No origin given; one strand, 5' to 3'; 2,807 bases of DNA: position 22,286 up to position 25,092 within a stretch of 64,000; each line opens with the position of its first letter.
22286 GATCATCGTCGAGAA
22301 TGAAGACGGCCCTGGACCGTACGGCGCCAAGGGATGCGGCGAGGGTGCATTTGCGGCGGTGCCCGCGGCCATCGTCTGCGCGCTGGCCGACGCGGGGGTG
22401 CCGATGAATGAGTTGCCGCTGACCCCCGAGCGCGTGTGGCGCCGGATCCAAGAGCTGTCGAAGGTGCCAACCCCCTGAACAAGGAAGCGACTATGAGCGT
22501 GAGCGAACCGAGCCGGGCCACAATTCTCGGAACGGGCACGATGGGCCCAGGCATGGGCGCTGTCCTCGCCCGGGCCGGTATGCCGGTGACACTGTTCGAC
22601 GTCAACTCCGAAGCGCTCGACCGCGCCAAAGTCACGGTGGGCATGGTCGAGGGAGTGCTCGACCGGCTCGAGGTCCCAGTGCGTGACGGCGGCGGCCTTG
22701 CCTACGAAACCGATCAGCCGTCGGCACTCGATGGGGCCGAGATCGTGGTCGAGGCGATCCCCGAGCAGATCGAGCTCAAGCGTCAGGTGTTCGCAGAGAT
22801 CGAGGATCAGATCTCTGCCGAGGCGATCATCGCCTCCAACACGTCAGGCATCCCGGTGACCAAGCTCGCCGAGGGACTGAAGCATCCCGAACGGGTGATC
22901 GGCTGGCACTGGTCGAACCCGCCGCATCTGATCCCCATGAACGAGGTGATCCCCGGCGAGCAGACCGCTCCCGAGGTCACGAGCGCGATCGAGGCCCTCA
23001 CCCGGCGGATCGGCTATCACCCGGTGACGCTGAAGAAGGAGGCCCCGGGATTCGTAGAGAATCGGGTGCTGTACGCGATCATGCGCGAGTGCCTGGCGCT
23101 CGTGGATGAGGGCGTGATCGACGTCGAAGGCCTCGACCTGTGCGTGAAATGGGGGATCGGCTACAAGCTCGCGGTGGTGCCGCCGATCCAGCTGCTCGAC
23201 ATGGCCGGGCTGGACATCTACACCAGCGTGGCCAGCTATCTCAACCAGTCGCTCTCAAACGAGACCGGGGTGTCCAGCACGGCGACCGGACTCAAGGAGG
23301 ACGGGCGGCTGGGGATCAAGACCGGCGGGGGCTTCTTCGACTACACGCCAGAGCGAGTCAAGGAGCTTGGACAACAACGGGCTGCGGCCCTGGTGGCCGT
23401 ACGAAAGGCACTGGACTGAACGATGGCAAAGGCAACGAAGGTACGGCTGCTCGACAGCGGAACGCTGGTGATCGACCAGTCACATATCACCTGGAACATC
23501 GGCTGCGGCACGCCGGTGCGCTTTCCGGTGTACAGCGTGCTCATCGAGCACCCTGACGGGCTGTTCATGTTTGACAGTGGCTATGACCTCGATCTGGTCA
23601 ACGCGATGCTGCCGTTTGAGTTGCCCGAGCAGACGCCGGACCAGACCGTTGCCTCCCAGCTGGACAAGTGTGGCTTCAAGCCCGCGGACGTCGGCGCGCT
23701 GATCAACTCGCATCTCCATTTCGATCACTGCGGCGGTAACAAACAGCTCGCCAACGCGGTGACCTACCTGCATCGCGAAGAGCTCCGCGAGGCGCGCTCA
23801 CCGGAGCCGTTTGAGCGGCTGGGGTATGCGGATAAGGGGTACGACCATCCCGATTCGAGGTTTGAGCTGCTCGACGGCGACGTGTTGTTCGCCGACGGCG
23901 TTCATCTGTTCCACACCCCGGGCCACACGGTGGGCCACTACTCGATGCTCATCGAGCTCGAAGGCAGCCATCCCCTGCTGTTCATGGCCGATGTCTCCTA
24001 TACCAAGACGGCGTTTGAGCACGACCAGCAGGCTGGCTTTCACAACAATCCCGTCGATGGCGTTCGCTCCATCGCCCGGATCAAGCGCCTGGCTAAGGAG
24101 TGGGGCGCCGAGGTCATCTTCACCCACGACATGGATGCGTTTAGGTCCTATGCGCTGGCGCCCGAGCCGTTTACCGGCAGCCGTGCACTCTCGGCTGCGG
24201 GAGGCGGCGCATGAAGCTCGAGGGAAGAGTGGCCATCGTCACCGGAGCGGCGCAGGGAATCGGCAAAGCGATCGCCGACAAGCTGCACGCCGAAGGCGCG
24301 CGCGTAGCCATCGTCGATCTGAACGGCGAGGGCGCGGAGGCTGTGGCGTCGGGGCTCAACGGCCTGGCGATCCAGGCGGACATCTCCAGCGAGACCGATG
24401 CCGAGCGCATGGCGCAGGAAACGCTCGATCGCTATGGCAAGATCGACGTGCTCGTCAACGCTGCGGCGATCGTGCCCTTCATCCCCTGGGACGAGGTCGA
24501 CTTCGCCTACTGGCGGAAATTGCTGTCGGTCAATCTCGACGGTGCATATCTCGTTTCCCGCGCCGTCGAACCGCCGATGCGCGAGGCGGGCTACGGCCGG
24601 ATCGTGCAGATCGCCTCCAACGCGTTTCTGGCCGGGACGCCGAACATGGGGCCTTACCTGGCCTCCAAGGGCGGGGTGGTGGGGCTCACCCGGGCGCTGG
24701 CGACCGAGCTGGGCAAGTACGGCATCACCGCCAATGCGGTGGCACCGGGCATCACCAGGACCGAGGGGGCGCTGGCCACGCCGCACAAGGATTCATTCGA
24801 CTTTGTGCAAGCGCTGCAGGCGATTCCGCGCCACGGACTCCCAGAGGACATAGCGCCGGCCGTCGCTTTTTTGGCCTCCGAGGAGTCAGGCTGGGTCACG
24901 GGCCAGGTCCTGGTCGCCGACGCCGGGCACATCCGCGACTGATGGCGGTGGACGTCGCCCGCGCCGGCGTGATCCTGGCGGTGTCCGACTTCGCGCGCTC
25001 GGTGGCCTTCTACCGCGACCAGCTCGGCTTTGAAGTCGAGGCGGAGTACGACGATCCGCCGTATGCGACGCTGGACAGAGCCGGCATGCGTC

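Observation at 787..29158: Vitamin B6 catabolic cluster that keeps the upper M. loti pathway but appears to use a different ring-opening route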

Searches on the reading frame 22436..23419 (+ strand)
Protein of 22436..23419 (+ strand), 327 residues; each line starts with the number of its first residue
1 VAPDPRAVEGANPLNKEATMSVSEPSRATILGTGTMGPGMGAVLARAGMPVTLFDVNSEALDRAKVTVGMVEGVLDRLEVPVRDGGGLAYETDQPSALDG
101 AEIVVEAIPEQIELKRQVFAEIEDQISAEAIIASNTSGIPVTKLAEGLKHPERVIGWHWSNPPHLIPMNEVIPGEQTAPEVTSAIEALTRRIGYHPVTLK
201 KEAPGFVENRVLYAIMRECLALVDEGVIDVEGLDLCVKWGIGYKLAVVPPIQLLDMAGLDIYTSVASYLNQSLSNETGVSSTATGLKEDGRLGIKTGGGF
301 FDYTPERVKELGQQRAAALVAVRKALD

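Call 7: search_protein_families(library=pfam, proteins=[window:22436-23419:+])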
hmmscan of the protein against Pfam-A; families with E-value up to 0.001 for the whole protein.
window:22436-23419:+ (327 aa): 5 families
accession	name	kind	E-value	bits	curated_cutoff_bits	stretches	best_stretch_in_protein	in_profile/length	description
PF02737.24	3HCDH_N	-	1.6e-45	155.6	22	1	28-200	2-178/180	3-hydroxyacyl-CoA dehydrogenase, NAD binding domain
PF00725.27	3HCDH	-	3.4e-16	60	22.1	1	205-303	1-97/97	3-hydroxyacyl-CoA dehydrogenase, C-terminal domain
PF01210.29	NAD_Gly3P_dh_N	-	9.1e-07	29.4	23.1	1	29-181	3-140/158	NAD-dependent glycerol-3-phosphate dehydrogenase N-terminus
PF03446.21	NAD_binding_2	-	0.00029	21.3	21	1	30-87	4-43/161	NAD binding domain of 6-phosphogluconate dehydrogenase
PF03721.20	UDPG_MGDP_dh_N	-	0.00081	19.4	27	0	27-108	2-84/187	UDP-glucose/GDP-mannose dehydrogenase family, NAD binding domain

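Call 11: search_solved_structures(query=window:22436-23419:+, max_evalue=1e-10)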
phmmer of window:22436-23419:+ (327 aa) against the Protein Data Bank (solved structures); distinct sequences matched with E-value up to 1e-10: 50.
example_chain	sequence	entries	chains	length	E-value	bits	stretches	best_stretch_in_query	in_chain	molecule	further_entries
4om8_A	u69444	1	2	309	1.1e-94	320.5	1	29-326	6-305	5-formyl-3-hydroxy-2-methylpyridine 4-carboxylate 5-dehydrogenase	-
4kug_A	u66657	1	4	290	3.6e-40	141.4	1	28-306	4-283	3-hydroxybutyryl-CoA dehydrogenase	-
4kue_A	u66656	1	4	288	4.6e-40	141.1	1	28-305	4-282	3-hydroxybutyryl-CoA dehydrogenase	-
4r1n_A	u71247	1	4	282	8.1e-40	140.3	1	28-304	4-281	3-hydroxybutyryl-CoA dehydrogenase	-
4kuh_A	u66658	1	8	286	1.1e-39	139.8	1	28-304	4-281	3-hydroxybutyryl-CoA dehydrogenase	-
6aa8_A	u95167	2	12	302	1.3e-39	139.5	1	26-304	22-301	3-hydroxybutyryl-CoA dehydrogenase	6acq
3mog_A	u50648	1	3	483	2.6e-36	128.7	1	28-314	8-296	Probable 3-hydroxybutyryl-CoA dehydrogenase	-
4pzc_A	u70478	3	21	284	3.3e-36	128.4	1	29-304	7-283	3-Hydroxyacyl-CoA dehydrogenase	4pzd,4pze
9fbd_A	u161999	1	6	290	1.1e-35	126.6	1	25-305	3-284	3-hydroxybutyryl-CoA dehydrogenase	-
8bnu_C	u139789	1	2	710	2.6e-35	125.4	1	28-308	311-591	Fatty acid oxidation complex subunit alpha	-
8bnr_C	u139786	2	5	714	2.7e-35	125.4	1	28-308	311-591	Fatty acid oxidation complex subunit alpha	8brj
6ysv_A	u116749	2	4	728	2.9e-35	125.3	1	28-308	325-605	Fatty acid oxidation complex subunit alpha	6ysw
3f3s_A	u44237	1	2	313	7.8e-35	123.9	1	29-256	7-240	Lambda-crystallin homolog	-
6tnm_A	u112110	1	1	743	1.4e-34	123.1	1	16-307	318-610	Fatty acid oxidation complex subunit alpha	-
6ium_B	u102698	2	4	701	1.8e-34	122.7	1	26-311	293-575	Enoyl-CoA hydratase/Delta(3)-cis-delta(2)-trans-enoyl-CoA isomerase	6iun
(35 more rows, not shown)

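Call 21: search_dna_similar(query=window:22517-23419:+, collection=plasmids, mode=protein, max_evalue=1e-40, max_rows=25)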
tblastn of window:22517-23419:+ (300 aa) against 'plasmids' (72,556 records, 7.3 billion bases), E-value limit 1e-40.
Records with a match: 66; places in all: 68; records where one place covers at least 80% of the query: 66.
Best place of each record, by identity: <60% 66.
By first word of the organism name: Rhizobium 13; Paraburkholderia 8; Azospirillum 8; Klebsiella 4; Haladaptatus 3; Natrinema 3; Halomarina 2; Novosphingobium 2; Caballeronia 2; Natrarchaeobaculum 2; and 18 more.
By predicted mobility (MOB-suite, as given by PLSDB): non-mobilizable 49; conjugative 12; mobilizable 5.
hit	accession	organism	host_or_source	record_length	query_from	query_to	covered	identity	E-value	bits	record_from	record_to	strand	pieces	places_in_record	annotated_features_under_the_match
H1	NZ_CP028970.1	Aminobacter sp. MSH1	Soil,Dichlobenil-treated soil sampled ...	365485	3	278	92%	39.5%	1e-54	197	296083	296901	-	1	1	3-hydroxyacyl-CoA dehydrogenase family protein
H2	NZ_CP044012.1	Sinorhizobium sp. BG8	Prosopis cineraria,pure bacterial ...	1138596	3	284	94%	38.1%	5e-51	187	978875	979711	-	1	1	none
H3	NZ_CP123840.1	Agrobacterium tumefaciens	Yarrow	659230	3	277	92%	38.5%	5e-54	196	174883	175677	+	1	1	3-hydroxyacyl-CoA dehydrogenase family protein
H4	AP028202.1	Paraburkholderia largidicola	Physopelta gutta,midgut,Midgut crypts ...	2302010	3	279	92%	38.2%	1e-43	166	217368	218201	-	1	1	3-hydroxybutyryl-CoA dehydrogenase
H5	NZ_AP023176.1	Paraburkholderia largidicola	Physopelta gutta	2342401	3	279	92%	38.2%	1e-43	166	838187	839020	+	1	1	none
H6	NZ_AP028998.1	Paraburkholderia sp. 22B1P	-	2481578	3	279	92%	38.2%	1e-43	166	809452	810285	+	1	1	none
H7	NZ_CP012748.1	Paraburkholderia caribensis MBA4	soil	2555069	3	279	92%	37.9%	2e-43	165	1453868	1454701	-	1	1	none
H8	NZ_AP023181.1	Paraburkholderia sp. PGU19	Physopelta gutta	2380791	3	279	92%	37.9%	7e-43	164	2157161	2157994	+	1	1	none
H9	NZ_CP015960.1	Paraburkholderia caribensis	Mimosa,single cell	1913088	3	279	92%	37.9%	2e-42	162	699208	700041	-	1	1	none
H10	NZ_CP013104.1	Paraburkholderia caribensis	-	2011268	3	279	92%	37.9%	5e-42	161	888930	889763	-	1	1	none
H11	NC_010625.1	Paraburkholderia phymatum STM815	-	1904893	3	280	93%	37.5%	1e-42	163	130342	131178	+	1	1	record has no annotation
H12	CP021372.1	Rhizobium sp. ACO-34A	Agave americana L.,cell ...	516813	3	284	94%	36.9%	9e-51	186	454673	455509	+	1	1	hypothetical protein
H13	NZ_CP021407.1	Pacificitalea manganoxidans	cell culture,sediment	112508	3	277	92%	37.8%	8e-49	181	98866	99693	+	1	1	3-hydroxyacyl-CoA dehydrogenase NAD-binding domain-containing protein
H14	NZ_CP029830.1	Azospirillum ramasamyi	single cell,Cow dung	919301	3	285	94%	36.4%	6e-43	164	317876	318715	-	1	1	3-hydroxyacyl-CoA dehydrogenase NAD-binding domain-containing protein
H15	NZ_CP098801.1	Rhizobium anhuiense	Trifolium dubium,Cell culture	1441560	3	277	92%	37.1%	8e-53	192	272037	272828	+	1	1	record has no annotation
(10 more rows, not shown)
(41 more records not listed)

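Call 32: search_solved_structures(query=window:22436-23419:+, max_evalue=1e-60, show_alignments=1)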
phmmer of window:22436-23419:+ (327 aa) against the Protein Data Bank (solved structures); distinct sequences matched with E-value up to 1e-60: 1.
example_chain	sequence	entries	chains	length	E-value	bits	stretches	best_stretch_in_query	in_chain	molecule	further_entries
4om8_A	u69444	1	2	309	1.1e-94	320.5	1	29-326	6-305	5-formyl-3-hydroxy-2-methylpyridine 4-carboxylate 5-dehydrogenase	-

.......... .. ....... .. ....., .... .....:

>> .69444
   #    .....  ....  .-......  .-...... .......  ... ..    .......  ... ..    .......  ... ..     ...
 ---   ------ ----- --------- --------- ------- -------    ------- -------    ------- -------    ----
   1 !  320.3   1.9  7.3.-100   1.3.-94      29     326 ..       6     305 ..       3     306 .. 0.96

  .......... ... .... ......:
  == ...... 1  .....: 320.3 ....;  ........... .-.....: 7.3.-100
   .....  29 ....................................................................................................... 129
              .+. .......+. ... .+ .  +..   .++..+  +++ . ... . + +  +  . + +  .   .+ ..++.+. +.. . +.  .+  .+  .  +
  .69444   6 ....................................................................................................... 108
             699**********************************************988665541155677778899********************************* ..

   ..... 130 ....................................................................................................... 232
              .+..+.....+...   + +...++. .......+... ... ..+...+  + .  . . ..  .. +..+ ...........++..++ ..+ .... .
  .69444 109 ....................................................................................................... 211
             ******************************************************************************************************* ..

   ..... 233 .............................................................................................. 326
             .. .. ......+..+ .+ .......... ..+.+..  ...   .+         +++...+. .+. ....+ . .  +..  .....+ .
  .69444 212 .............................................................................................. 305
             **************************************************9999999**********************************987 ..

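Call 103: search_protein_families(library=ncbifam, proteins=[window:22517-23419:+], max_evalue=1e-20)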
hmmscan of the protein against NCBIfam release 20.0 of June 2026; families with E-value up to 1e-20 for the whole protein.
window:22517-23419:+ (300 aa): 19 families
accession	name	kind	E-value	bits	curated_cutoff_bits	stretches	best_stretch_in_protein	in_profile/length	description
NF042925.1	FHMPC_DH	equivalog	4e-122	407.3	500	1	2-300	4-304/304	5-formyl-3-hydroxy-2-methylpyridine 4-carboxylate 5-dehydrogenase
NF006125.0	PRK08269.1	equivalog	2.4e-57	194.4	427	1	2-298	9-318/334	3-hydroxybutyryl-CoA dehydrogenase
NF006124.0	PRK08268.1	subfamily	6.3e-57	193.7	508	1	2-288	11-299/507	3-hydroxyacyl-CoA dehydrogenase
NF004474.0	PRK05808.1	subfamily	4.4e-52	177.1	408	1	2-276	7-282/283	3-hydroxybutyryl-CoA dehydrogenase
NF004783.0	PRK06129.1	equivalog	1.4e-48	165.9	347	1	2-242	6-248/315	3-hydroxyacyl-CoA dehydrogenase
NF006722.0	PRK09260.1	equivalog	1.8e-47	161.9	429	1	3-280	7-285/289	3-hydroxyacyl-CoA dehydrogenase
TIGR02279.1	PaaC-3OHAcCoADH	equivalog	2.8e-47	161.7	669.4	1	3-290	10-299/503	3-hydroxyacyl-CoA dehydrogenase PaaH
NF008363.0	PRK11154.1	equivalog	9.5e-46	156.2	869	1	2-281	313-591/708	fatty acid oxidation complex subunit alpha FadJ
NF008727.0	PRK11730.1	equivalog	2.1e-45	155.3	870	1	1-281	316-597/717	fatty acid oxidation complex subunit alpha FadB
NF006143.0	PRK08293.1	equivalog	3.9e-44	151.1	312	1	2-277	8-288/291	3-hydroxyacyl-CoA dehydrogenase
NF004699.0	PRK06035.1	equivalog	3.2e-42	144.7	500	1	2-251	7-259/294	3-hydroxyacyl-CoA dehydrogenase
NF005716.0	PRK07531.1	equivalog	9.2e-41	140.1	592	1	2-221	8-228/495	carnitine 3-dehydrogenase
TIGR02440.1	FadJ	equivalog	1.4e-40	139.3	968.45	1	2-282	308-587/699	fatty acid oxidation complex subunit alpha FadJ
TIGR02437.1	FadB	equivalog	3.1e-40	138.2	933.55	1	1-280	316-596/714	fatty acid oxidation complex subunit alpha FadB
NF005875.0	PRK07819.1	subfamily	3.6e-40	138.2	319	1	3-276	10-286/287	3-hydroxybutyryl-CoA dehydrogenase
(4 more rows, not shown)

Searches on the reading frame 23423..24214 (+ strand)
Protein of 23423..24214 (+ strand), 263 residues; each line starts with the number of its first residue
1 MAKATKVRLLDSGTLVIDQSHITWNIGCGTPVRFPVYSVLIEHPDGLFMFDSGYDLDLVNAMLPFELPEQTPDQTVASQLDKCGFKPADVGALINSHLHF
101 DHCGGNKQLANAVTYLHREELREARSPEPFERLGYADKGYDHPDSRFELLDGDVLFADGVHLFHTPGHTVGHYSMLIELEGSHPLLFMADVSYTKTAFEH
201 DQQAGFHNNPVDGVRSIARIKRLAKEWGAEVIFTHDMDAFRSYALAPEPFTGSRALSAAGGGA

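Call 7: search_protein_families(library=pfam, proteins=[window:23423-24214:+])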
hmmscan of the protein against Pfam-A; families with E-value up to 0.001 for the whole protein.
window:23423-24214:+ (263 aa): 1 family
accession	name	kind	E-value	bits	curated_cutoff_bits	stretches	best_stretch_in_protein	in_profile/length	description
PF00753.33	Lactamase_B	-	7.6e-22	78.7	22.7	1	33-202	3-161/196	Metallo-beta-lactamase superfamily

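Call 10: search_solved_structures(query=window:23423-24214:+, max_evalue=0.00001)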
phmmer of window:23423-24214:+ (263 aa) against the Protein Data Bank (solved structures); distinct sequences matched with E-value up to 0.00001: 22.
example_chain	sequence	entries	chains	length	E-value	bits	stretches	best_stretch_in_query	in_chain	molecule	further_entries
3aj3_A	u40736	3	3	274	2.4e-75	256.6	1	4-246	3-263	4-pyridoxolactonase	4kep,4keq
9kho_A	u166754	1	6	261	1.5e-33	119.6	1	5-250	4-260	N-acylhomoserine lactonase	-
9khq_A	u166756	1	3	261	1.2e-31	113.3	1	5-250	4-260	N-acylhomoserine lactonase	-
5eh9_A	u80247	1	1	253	1.8e-30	109.5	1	1-248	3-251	N-acyl homoserine lactonase AiiA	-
3dha_A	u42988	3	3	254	3.3e-30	108.6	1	6-248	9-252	N-Acyl Homoserine Lactone Hydrolase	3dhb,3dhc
2a7m_A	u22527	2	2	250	3.4e-30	108.5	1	6-248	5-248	N-acyl homoserine lactone hydrolase | N-acyl homoserine lactonase AiiA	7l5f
5eht_A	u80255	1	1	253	6.5e-30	107.6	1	1-248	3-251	N-acyl homoserine lactonase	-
2br6_A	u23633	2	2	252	1.2e-29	106.7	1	6-248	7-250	AIIA-LIKE PROTEIN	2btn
4j5f_A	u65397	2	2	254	1.7e-29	106.3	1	6-248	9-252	N-acyl homoserine lactonase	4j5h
6cgy_A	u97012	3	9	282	2e-19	73.2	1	32-248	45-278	Beta-lactamase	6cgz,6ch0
6n9q_P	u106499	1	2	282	2.6e-17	66.3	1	32-248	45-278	Lactonase GcL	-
9b2i_A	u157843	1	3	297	2.7e-17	66.2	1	32-248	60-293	quorum-quenching N-acyl-homoserine lactonase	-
9b2j_A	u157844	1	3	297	3.2e-17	66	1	32-248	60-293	quorum-quenching N-acyl-homoserine lactonase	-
6n9i_A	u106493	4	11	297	3.2e-17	66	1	32-248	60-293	Putative hydrolase | GcL lactonase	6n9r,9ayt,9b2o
9b2p_A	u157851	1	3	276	1.3e-16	64.1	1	32-248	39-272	quorum-quenching N-acyl-homoserine lactonase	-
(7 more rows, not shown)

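Call 103: search_protein_families(library=ncbifam, proteins=[window:23423-24214:+], max_evalue=1e-20)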
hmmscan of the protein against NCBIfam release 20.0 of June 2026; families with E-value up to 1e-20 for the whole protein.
window:23423-24214:+ (263 aa): 4 families
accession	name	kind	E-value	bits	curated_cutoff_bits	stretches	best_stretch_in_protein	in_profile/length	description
NF047925.1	pyridox_lacton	equivalog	6.1e-107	357.3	325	1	3-248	2-265/268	4-pyridoxolactonase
NF045699.1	AHLLactAiiA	equivalog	4.9e-44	150.4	375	1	5-245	3-246/251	quorum-quenching N-acyl homoserine lactonase AiiA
NF045700.1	AHLLactAttM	equivalog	8e-42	143.5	390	1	6-247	3-257/257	AttM family quorum-quenching N-acyl homoserine lactonase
NF047976.1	lactonase_AhlS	equivalog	4.2e-21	75.3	475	0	32-124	39-138/276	AhlS family quorum-quenching N-acyl homoserine lactonase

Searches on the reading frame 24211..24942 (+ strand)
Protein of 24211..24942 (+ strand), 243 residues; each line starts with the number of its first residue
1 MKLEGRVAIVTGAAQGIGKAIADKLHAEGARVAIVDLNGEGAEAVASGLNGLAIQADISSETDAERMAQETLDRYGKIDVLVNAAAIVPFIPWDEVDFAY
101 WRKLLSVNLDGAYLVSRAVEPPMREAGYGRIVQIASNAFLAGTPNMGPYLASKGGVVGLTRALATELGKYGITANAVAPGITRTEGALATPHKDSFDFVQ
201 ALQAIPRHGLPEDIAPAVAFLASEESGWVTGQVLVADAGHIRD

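Call 7: search_protein_families(library=pfam, proteins=[window:24211-24942:+])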
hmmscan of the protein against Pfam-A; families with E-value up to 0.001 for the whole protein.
window:24211-24942:+ (243 aa): 4 families
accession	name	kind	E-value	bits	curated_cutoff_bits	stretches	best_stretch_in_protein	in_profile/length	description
PF13561.12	adh_short_C2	-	1.8e-60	204.9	27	1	12-239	1-234/236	Enoyl-(Acyl carrier protein) reductase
PF00106.31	adh_short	-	1.9e-51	174.8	26.6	1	6-186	1-186/195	short chain dehydrogenase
PF08659.16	KR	-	1.7e-08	35.1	22.6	1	9-153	4-153/180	KR domain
PF01370.27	Epimerase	-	0.00016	21.6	20.9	1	9-137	2-116/240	NAD dependent epimerase/dehydratase family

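Call 9: search_solved_structures(query=window:24211-24942:+, max_evalue=1e-20)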
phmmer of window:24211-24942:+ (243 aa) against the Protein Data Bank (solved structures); distinct sequences matched with E-value up to 1e-20: 397 (the best 60 are shown).
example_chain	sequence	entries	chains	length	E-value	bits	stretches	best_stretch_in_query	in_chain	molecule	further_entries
3ndr_A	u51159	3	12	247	3.1e-78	266.1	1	2-242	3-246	3-oxoacyl-(Acyl-carrier protein) reductase | Pyridoxal 4-dehydrogenase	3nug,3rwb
2ew8_A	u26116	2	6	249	1.5e-54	188.6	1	2-242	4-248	(S)-1-Phenylethanol dehydrogenase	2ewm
8cxa_A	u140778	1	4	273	9e-48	166.5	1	2-239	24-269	3-oxoacyl-[acyl-carrier-protein] reductase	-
7pcs_B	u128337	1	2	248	5.4e-46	160.6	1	2-239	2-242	BbsD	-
4nbu_A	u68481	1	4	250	6.1e-43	150.6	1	2-239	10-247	3-oxoacyl-(Acyl-carrier-protein) reductase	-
2hq1_A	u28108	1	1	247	1.2e-42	149.7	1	1-240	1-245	Glucose/ribitol dehydrogenase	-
3qiv_A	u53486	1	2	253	1.7e-42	149.2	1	1-241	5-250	short-chain dehydrogenase or 3-oxoacyl-[acyl-carrier-protein] reductase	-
2et6_A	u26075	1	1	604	1.9e-42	149.1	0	3-193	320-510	(3R)-hydroxyacyl-CoA dehydrogenase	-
1vl8_A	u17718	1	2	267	4.5e-41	144.5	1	3-240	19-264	Gluconate 5-dehydrogenase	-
6d9y_A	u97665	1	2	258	8.3e-41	143.7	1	2-239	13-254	Short-chain dehydrogenase/reductase SDR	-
2uvd_A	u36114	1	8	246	8.4e-41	143.6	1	3-241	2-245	3-OXOACYL-(ACYL-CARRIER-PROTEIN) REDUCTASE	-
8pa1_A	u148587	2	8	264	1.1e-40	143.2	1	5-239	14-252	Oxidoreductase, short-chain dehydrogenase/reductase family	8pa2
4nbt_A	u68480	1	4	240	3.3e-40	141.7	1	2-239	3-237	3-oxoacyl-[acyl-carrier-protein] reductase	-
2d1y_A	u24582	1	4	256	3.7e-40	141.5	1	5-239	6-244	hypothetical protein TT0321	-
5f1p_A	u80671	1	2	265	9.4e-40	140.2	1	2-240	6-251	PtmO8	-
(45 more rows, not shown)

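Call 103: search_protein_families(library=ncbifam, proteins=[window:24211-24942:+], max_evalue=1e-20)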
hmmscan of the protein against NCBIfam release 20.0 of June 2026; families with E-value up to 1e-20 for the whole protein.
window:24211-24942:+ (243 aa): 171 families (the best 25 are shown)
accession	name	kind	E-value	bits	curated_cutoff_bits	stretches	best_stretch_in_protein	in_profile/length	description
NF047923.1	pyridox_DH_SDR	equivalog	5.3e-111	369.9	325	1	4-242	2-242/243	pyridoxal 4-dehydrogenase, SDR-type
NF005559.1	PRK07231.1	subfamily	1.8e-63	214.4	215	1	2-240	1-247/249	glucose 1-dehydrogenase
NF005853.0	PRK07774.1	equivalog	9.6e-62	208.6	303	1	2-241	3-247/250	SDR family oxidoreductase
NF004791.0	PRK06138.1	equivalog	1.8e-58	197.8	312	1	1-240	1-249/252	SDR family oxidoreductase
NF004198.0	PRK05653.1-3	equivalog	4.3e-58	196.7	296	1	2-236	4-242/248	3-oxoacyl-ACP reductase FabG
NF052558.1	MBtsdlDhBudC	equivalog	3.4e-56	190.6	270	1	4-240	2-241/250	meso-2,3-butanediol dehydrogenase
NF005309.0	PRK06841.1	subfamily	2e-55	188.1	286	1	2-240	12-252/255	GolD/DthD family dehydrogenase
NF009466.0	PRK12826.1-2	subfamily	1.7e-54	184.9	222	1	5-240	3-244/248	3-oxoacyl-ACP reductase FabG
NF005067.0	PRK06484.1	equivalog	1.3e-52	179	713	1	3-240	7-251/524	short chain dehydrogenase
TIGR01830.1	3oxo_ACP_reduc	equivalog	1.6e-51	175.3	297.75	1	8-239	1-237/239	3-oxoacyl-[acyl-carrier-protein] reductase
NF009468.0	PRK12826.1-4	equivalog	2.1e-51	175.1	318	1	2-241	4-248/256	SDR family oxidoreductase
NF006070.0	PRK08213.1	subfamily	5.1e-51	173.7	279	1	2-239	9-255/259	gluconate 5-dehydrogenase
NF004202.0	PRK05653.2-2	equivalog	9.9e-51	172.7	333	1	2-241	4-248/259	3-oxoacyl-ACP reductase FabG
NF009093.0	PRK12429.1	subfamily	2.7e-50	171.1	258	1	1-241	1-257/259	3-hydroxybutyrate dehydrogenase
NF004197.0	PRK05653.1-1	equivalog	1.1e-49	169.3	332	1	2-239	4-245/249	3-oxoacyl-ACP reductase FabG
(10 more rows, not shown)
